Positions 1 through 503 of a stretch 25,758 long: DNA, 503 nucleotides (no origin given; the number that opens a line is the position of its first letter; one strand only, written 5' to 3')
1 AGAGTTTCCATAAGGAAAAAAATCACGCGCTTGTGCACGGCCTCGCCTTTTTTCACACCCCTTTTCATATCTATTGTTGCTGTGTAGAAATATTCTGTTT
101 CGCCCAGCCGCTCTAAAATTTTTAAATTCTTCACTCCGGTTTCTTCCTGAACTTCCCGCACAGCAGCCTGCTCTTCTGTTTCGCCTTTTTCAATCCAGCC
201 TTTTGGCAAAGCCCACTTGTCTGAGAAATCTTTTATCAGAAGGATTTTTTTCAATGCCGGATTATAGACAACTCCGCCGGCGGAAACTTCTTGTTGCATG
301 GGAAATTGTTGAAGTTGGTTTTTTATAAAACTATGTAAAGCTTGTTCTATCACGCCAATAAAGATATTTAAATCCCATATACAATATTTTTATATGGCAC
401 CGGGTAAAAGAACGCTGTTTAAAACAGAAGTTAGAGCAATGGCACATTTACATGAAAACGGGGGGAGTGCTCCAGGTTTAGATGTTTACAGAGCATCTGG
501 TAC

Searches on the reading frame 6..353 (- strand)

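Call 22: search_protein_families(library=pfam, proteins=[window:6-353:-], max_evalue=0.001)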
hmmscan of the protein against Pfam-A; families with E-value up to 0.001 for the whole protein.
window:6-353:- (116 aa): 1 family
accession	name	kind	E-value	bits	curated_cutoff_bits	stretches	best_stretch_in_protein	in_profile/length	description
PF00293.34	NUDIX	-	4.1e-17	62.9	21.1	1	23-96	4-79/134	NUDIX domain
